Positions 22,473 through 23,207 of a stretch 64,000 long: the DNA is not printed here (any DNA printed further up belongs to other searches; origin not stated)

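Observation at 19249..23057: Unusual operon: HEPN-like / rhomboid protease / CrtI-family FAD oxidoreductase / sigma-54 activator, facing a membrane HEAT-repeat protein and a CPBP protease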

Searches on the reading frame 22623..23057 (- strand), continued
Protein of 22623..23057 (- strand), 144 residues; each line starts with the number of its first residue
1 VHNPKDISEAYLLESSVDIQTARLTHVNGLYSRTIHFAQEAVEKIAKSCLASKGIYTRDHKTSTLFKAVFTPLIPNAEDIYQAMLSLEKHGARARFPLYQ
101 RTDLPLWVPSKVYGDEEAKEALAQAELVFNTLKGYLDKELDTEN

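Call 36: fold_search(model_id=the predicted structure, library=pdb)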
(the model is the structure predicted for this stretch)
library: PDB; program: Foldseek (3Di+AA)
matches with E <= 10: 319; with E <= 0.001: 2
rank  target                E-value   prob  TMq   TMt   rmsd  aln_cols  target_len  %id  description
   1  1wol                  1.4e-05  1.00  0.67  0.77   3.9       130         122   26  Crystal Structure of ST0689, an archaeal HEPN homologue (released 2005-11-22)
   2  1ufb_A                3.8e-04  1.00  0.72  0.81   3.8       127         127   21  Crystal structure of TT1696 from Thermus thermophilus HB8 (released 2003-11-28)
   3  2hsb                  1.9e-03  1.00  0.69  0.78   5.0       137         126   17  Crystal structure of a hepn domain containing protein (af_0298) from archaeoglobus fulgidus at 1.95 A resolution (released 2006-08-15)
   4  1o3u                  4.4e-03  1.00  0.64  0.76   5.1       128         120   18  Crystal structure of an hepn domain protein (tm0613) from thermotoga maritima at 1.75 A resolution (released 2003-04-22)
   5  3o10_C                6.3e-03  1.00  0.72  0.76   3.9       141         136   13  Crystal structure of the HEPN domain from human sacsin (released 2011-03-30)
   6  3o10_A                9.9e-03  1.00  0.67  0.69   4.5       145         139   12  Crystal structure of the HEPN domain from human sacsin (released 2011-03-30)
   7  3o10_D                2.7e-02  1.00  0.69  0.73   4.3       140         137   14  Crystal structure of the HEPN domain from human sacsin (released 2011-03-30)
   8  2q00_A                8.0e-02  1.00  0.56  0.66   3.4       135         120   11  Crystal structure of the P95883_SULSO protein from Sulfolobus solfataricus. NESG target SsR10. (released 2007-05-29)
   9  4nqf_B                1.0e-01  1.00  0.60  0.58   6.2       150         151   11  Crystal structure of HEPN domain protein (released 2014-03-26)
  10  9bj7_F                1.0e-01  0.99  0.50  0.48  10.7       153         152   15  Crystal structure of the N-terminal truncated AbiV (residues 24-201) (released 2025-08-13)
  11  9bj7_I                1.5e-01  0.93  0.46  0.41  10.7       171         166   14  Crystal structure of the N-terminal truncated AbiV (residues 24-201) (released 2025-08-13)
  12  4nqf_A                1.7e-01  0.99  0.61  0.60   5.3       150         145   13  Crystal structure of HEPN domain protein (released 2014-03-26)
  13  9bj6_D                1.7e-01  0.94  0.46  0.43  10.8       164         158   14  Crystal structure of the HEPN family member AbiV, an RNase in a two-component antiphage system in Lactococcus lactis (released 2025-08-13)
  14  9bj7_X                2.0e-01  0.97  0.52  0.50  10.3       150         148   15  Crystal structure of the N-terminal truncated AbiV (residues 24-201) (released 2025-08-13)
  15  9bj7_E                2.3e-01  0.90  0.46  0.41  10.8       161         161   15  Crystal structure of the N-terminal truncated AbiV (residues 24-201) (released 2025-08-13)
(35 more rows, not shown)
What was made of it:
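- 22623..23057 (-): Stand-alone HEPN-T (PF05168) protein of 144 aa with no MNT partner; the most conserved gene of the cluster. Foldseek top hits are all HEPN structures (call 36).
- On HEPN domain (PF05168, HEPN-T clade): The top Foldseek PDB hits are all HEPN structures: 1wol, 1ufb, 2hsb, 1o3u and sacsin 3o10, with TM 0.64-0.81 (call 36).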

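Call 40: find_related_loci(query=A1, collection=metagenome_contigs, flank=4000)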
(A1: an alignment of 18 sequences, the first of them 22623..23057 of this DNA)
Query A1 (144 aa) in metagenome_contigs; peptide patterns used: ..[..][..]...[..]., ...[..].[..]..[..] (x = any residue, [..] = any of these).
274 stretches matched a pattern; 45 encode a relative of the query (tblastn E <= 1e-3); 45 distinct loci.
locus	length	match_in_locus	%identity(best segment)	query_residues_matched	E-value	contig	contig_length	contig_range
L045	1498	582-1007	82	1-142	6e-85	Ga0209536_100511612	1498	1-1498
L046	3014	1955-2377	83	1-141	3e-79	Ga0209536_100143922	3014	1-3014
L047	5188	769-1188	70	1-140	3e-66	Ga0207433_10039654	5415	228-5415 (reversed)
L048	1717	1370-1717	84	1-116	7e-69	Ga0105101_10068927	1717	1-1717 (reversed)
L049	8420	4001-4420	70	1-140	3e-66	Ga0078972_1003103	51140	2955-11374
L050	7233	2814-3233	71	1-140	3e-66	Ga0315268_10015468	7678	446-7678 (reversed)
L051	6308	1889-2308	70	1-140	5e-66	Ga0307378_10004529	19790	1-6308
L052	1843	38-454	71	1-139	4e-68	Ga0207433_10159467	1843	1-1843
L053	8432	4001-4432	67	1-144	1e-64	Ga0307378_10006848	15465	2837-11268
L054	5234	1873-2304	65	1-144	8e-64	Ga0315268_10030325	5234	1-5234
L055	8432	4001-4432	66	1-144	1e-63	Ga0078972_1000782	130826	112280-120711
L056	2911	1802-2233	67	1-144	1e-63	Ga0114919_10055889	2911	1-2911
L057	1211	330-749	65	1-140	8e-66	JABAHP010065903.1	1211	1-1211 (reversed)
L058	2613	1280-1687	66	1-136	3e-62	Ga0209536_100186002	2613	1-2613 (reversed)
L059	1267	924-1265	68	1-114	1e-56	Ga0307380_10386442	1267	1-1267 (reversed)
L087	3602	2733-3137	37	1-136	1e-29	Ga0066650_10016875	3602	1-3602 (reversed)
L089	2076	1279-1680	35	5-136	8e-25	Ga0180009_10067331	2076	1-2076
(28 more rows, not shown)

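Call 46: search_protein_families(library=padloc, proteins=[window:22623-23057:-], max_evalue=0.01)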
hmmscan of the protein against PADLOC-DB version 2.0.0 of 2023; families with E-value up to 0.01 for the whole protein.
window:22623-23057:- (144 aa): 0 families

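Call 50: search_protein_families(library=ncbifam, proteins=[L042:8878-9936:+, L042:7782-8888:+, L042:10457-11227:+, L042:10001-10426:+, L022:10419-10823:+, L033:10488-11171:+], max_evalue=0.00001)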
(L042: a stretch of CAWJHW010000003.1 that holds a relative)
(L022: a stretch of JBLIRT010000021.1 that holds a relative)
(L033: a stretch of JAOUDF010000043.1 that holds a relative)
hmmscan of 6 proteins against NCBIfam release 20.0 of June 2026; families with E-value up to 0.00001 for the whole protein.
L042:8878-9936:+ (352 aa): 15 families
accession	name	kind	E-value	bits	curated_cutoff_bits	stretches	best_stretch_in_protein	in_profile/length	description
TIGR02124.1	hypE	equivalog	1.7e-37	129.2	251.6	1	46-322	34-306/332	hydrogenase expression/formation protein HypE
TIGR01379.1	thiL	equivalog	2.4e-30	105.6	184.15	1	43-330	22-307/320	thiamine-phosphate kinase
TIGR00476.1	selD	equivalog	1.6e-25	90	125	1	29-272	29-262/311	selenide, water dikinase SelD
NF004351.0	PRK05731.1-4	equivalog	1.3e-20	73.8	324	1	34-319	29-299/321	thiamine-phosphate kinase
NF004353.0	PRK05731.2-2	equivalog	1.2e-17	64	301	1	43-299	17-267/311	thiamine-phosphate kinase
NF010705.0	PRK14105.1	equivalog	1.2e-17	63.8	291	1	40-322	44-332/345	selenide, water dikinase SelD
NF002098.0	PRK00943.1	equivalog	5.8e-17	61.6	299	1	32-271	36-265/347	selenide, water dikinase SelD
TIGR04049.1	AIR_rel_sll0787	hypoth_equivalog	6.4e-15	55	321.3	1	43-320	41-294/318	sll0787 family AIR synthase-like protein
TIGR00878.1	purM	equivalog_domain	7.2e-12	45.1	236.35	1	71-261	76-270/332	phosphoribosylformylglycinamidine cyclo-ligase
NF004350.0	PRK05731.1-1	equivalog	5.7e-10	38.6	441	1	23-326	8-306/325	thiamine-phosphate kinase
TIGR04050.1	MSMEG_0567_Cter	hypoth_equivalog_domain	6.7e-09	35.6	312.2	1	70-174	61-156/296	MSMEG_0567/sll0787 family protein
TIGR01736.1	FGAM_synth_II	equivalog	2.8e-08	32.5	525.75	1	45-259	418-639/718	phosphoribosylformylglycinamidine synthase subunit PurL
TIGR03267.1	methan_mark_2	hypoth_equivalog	4.1e-08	32.6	365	1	44-172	43-171/323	methanogenesis marker 2 protein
NF002290.1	PRK01213.1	equivalog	1.5e-07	30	648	0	76-259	460-642/723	phosphoribosylformylglycinamidine synthase subunit PurL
NF004354.0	PRK05731.2-3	equivalog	1.4e-06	27.9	204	1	68-175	45-147/273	thiamine-phosphate kinase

L042:7782-8888:+ (368 aa): 0 families

L042:10457-11227:+ (256 aa): 86 families (the best 25 are shown)
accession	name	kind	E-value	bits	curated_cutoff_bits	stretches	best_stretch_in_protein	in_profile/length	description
TIGR02154.1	PhoB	equivalog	2.1e-32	112.3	296.2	1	10-167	3-156/226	phosphate regulon transcriptional regulator PhoB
NF007982.1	PRK10710.1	equivalog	7.7e-26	91.1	380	1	10-147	8-142/235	envelope stress response regulator BaeR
NF007135.0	PRK09581.1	equivalog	3.8e-25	88.6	474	1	11-147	4-140/457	PleD family two-component system response regulator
NF008296.0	PRK11083.1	equivalog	9.4e-25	87.3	273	1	9-140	3-131/228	two-component system response regulator CreB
NF040689.1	MtrAB_MtrA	equivalog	4e-24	85.2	300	1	12-146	1-127/219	MtrAB system response regulator MtrA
NF007546.0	PRK10161.1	equivalog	2.4e-23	82.9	471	1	11-168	4-157/229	phosphate response regulator transcription factor PhoB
NF007928.2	PRK10643.1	equivalog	3.2e-23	82.5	330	1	12-133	3-122/216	two-component system response regulator PmrA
NF007005.1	PRK09468.1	equivalog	1.7e-22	80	331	1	10-161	4-155/237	osmolarity response regulator transcription factor OmpR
NF045944.1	ResRegRpaBCyano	equivalog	1.9e-22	79.8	330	1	13-189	1-177/229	response regulator transcription factor RpaB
NF047654.1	DiguCycDgcRLepto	equivalog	7.3e-22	77.6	500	1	10-141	3-134/295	diguanylate cyclase DgcR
NF040534.1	resp_reg_YycF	equivalog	1.3e-21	77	340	1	11-148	2-136/231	response regulator YycF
NF041733.1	resp_reg_CseB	equivalog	2.1e-21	76.4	350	1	11-152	2-139/228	two-component system response regulator CseB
TIGR02956.1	TMAO_torS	equivalog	4e-21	74.9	676.5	1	8-148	700-841/967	TMAO reductase system sensor histidine kinase/response regulator TorS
NF053854.1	RespRegPhoBBctds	equivalog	2.3e-20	72.9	270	1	12-150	1-138/225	two-component system response regulator PhoB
TIGR03787.1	marine_sort_RR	equivalog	2.9e-20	72.7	335.7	1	11-148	2-138/227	proteobacterial dedicated sortase system response regulator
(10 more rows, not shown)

L042:10001-10426:+ (141 aa): 0 families

L022:10419-10823:+ (134 aa): 85 families (the best 25 are shown)
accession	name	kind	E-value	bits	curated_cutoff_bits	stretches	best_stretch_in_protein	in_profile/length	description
NF008469.0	PRK11361.1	equivalog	2.8e-24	85.6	714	1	17-127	7-117/461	acetoacetate metabolism transcriptional regulator AtoC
TIGR01818.1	ntrC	equivalog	8.5e-24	84.2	558.6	1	17-128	1-112/463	nitrogen regulation protein NR(I)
NF053512.1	nitric_RR_NosR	exception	2.9e-23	82.6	400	1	17-127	1-112/422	response regulator c-di-GMP phosphodiesterase, NosR family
NF007689.0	PRK10365.1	equivalog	2.7e-22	79.2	760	1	17-125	8-116/441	sigma-54-dependent response regulator transcription factor ZraR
NF007969.0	PRK10693.1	equivalog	1.8e-20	73.3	329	1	14-129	7-123/337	two-component system response regulator RssB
NF008176.1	PRK10923.1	equivalog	6.2e-19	67.9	620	1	17-126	6-115/469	nitrogen regulation protein NR(I)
NF011695.0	PRK15115.1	equivalog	7.2e-19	67.9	763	1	16-126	8-118/445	two-component system response regulator GlrR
NF006900.1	PRK09390.1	equivalog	4.8e-17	62.1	255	1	16-126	6-116/203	response regulator FixJ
TIGR02875.1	spore_0_A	equivalog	6.6e-17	61.6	200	1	17-128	5-120/262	sporulation transcription factor Spo0A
NF045944.1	ResRegRpaBCyano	equivalog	8e-17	61.4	330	1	18-127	1-109/229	response regulator transcription factor RpaB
NF053854.1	RespRegPhoBBctds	equivalog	1e-16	61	270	1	17-129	1-114/225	two-component system response regulator PhoB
NF045505.1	RR_RssB_Pseudo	equivalog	1.4e-16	60.6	700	1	16-118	7-109/394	two-component system response regulator RssB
NF047793.1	ResRegPgtA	equivalog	1.4e-16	60.4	650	1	16-128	7-119/414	two-component system response regulator PgtA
NF041946.1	LuxO_transreg_Vib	equivalog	1.4e-16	60.3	800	1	20-130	2-112/463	quorum-sensing sigma-54 dependent transcriptional regulator LuxO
NF051870.1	NAssimRespRegNtrX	equivalog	1.6e-16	60.2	600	1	17-127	4-116/452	nitrogen assimilation response regulator NtrX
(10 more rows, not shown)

L033:10488-11171:+ (227 aa): 1 family
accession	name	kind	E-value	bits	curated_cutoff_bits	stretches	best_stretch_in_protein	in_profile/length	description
TIGR03902.1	rhom_GG_sort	equivalog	6.5e-08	32.7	84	1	70-212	19-152/154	rhombosortase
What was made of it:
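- The class-2 REC looks NtrC-like (call 50), so it may derive from a duplication rather than an independent recruitment.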
